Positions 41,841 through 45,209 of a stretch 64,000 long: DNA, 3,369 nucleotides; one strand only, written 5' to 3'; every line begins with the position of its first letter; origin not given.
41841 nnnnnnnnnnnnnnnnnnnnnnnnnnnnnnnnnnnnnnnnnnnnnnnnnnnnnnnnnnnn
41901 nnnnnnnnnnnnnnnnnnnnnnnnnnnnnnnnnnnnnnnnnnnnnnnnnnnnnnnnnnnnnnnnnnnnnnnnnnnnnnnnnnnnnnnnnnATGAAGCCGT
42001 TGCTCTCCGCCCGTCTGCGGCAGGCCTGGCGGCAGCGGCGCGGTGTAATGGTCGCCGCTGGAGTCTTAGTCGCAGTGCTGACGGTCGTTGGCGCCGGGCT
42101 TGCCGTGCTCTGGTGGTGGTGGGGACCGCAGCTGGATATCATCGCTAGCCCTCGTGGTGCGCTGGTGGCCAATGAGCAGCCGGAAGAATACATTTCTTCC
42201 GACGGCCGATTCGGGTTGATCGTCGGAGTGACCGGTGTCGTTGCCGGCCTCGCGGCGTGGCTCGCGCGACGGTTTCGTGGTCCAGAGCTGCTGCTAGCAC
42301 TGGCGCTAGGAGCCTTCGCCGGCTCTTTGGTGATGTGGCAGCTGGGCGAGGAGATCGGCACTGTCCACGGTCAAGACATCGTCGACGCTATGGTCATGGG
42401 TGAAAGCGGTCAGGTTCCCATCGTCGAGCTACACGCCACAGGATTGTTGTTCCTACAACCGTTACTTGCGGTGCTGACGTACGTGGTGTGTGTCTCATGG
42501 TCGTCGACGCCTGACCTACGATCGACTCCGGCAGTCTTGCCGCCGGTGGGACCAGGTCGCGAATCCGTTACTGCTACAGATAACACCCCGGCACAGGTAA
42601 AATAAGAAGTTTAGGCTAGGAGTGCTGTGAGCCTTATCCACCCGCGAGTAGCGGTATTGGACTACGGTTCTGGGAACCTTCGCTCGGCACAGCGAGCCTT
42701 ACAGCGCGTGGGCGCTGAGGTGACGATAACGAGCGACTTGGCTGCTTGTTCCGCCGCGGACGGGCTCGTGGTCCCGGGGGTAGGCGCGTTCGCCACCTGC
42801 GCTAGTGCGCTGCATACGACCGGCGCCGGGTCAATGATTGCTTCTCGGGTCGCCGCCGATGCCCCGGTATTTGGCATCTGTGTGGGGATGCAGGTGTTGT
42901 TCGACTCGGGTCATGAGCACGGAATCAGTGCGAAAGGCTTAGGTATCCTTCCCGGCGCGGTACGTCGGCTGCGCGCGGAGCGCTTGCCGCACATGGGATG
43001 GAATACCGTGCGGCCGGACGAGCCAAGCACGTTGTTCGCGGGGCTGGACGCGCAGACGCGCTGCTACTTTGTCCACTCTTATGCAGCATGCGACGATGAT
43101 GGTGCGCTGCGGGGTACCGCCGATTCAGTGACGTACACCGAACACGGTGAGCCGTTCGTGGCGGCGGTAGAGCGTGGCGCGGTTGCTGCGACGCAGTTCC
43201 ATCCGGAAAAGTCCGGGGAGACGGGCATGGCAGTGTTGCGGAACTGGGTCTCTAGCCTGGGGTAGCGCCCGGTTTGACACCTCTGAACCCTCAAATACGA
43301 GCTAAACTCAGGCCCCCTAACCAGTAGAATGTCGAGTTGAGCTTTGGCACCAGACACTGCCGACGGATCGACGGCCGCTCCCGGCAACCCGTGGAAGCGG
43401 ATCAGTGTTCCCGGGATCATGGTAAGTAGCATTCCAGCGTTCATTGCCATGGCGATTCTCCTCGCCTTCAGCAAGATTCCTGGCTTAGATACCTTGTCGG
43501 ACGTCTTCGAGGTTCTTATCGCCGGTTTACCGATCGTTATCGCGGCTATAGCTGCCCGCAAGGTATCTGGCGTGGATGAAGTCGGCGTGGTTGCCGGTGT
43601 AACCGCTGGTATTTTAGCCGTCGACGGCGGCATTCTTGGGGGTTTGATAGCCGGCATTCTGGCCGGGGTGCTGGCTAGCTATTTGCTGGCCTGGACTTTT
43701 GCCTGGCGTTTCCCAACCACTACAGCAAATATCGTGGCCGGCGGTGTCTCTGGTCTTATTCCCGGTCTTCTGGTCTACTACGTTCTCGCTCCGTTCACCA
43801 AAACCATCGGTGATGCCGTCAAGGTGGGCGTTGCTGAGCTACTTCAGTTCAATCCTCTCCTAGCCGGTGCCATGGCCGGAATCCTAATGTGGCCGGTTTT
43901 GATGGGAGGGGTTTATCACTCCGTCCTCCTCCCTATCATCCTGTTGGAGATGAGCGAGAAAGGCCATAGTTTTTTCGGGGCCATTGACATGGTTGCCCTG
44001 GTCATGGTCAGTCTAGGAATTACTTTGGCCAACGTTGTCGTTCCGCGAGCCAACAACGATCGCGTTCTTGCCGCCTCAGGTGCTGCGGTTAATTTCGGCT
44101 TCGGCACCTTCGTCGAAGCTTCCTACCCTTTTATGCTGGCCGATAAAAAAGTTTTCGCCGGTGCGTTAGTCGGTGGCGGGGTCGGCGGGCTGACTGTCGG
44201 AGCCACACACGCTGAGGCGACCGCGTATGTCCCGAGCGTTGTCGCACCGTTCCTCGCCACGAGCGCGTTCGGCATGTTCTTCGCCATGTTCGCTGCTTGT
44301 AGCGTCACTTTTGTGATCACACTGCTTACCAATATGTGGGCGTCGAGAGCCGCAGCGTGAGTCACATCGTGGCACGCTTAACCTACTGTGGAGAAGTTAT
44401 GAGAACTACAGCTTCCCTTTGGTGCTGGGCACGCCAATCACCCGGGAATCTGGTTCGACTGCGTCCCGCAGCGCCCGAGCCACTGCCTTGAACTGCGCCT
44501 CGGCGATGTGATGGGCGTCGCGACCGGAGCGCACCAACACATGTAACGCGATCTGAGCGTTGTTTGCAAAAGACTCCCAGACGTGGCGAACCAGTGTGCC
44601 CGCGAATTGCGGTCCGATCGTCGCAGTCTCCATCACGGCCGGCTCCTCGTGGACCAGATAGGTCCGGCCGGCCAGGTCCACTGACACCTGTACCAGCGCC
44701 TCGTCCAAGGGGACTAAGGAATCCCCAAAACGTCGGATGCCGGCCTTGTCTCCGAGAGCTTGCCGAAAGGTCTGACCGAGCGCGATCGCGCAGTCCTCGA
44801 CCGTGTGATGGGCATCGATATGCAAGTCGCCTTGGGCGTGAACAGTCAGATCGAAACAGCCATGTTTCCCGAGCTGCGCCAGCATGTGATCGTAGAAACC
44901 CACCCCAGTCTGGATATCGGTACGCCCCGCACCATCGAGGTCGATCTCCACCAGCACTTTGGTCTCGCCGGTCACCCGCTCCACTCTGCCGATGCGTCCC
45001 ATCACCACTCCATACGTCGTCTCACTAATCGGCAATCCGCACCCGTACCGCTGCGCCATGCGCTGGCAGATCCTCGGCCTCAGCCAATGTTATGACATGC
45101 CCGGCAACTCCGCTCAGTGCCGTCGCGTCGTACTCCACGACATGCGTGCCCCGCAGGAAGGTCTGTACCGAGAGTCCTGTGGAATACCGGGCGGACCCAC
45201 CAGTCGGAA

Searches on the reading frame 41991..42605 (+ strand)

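Call 43: search_protein_families(library=pfam, proteins=[window:41991-42605:+], max_evalue=0.0001)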
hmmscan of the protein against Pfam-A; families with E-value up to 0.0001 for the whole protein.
window:41991-42605:+ (204 aa): 1 family
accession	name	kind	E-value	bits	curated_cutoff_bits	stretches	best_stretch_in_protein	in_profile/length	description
PF10821.13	DUF2567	-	6.9e-08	33.2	30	1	31-176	2-164/166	Protein of unknown function (DUF2567)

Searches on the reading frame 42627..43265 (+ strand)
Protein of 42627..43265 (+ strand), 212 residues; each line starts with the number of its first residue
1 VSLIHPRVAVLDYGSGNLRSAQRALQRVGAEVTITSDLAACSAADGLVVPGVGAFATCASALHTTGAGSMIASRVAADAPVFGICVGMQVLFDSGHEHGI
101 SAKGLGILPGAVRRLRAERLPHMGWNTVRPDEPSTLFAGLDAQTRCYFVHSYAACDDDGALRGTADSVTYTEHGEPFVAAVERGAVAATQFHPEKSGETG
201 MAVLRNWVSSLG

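Call 43: search_protein_families(library=pfam, proteins=[window:42627-43265:+], max_evalue=0.0001)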
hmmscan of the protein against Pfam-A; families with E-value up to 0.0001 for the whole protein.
window:42627-43265:+ (212 aa): 3 families
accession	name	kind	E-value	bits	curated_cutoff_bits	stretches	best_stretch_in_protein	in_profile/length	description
PF00117.34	GATase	-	1.1e-19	71.3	22.8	1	10-207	2-186/190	Glutamine amidotransferase class-I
PF07685.20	GATase_3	-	4.2e-07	30.2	27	1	26-152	20-147/196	CobB/CobQ-like glutamine amidotransferase domain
PF01174.25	SNO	-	1.1e-05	25.9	27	1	16-198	6-174/188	SNO glutamine amidotransferase family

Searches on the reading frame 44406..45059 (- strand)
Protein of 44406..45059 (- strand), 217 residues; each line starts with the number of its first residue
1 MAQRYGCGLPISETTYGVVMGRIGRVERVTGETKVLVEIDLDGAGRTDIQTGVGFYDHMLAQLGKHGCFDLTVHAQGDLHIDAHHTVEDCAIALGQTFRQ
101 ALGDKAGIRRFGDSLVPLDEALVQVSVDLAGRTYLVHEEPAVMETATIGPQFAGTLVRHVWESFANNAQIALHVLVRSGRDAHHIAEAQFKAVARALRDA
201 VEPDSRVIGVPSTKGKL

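Call 43: search_protein_families(library=pfam, proteins=[window:44406-45059:-], max_evalue=0.0001)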
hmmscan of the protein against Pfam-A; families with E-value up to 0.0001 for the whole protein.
window:44406-45059:- (217 aa): 1 family
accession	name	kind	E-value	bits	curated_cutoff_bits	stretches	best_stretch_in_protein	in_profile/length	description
PF00475.24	IGPD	-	2.8e-59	199.8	27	1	51-197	1-144/144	Imidazoleglycerol-phosphate dehydratase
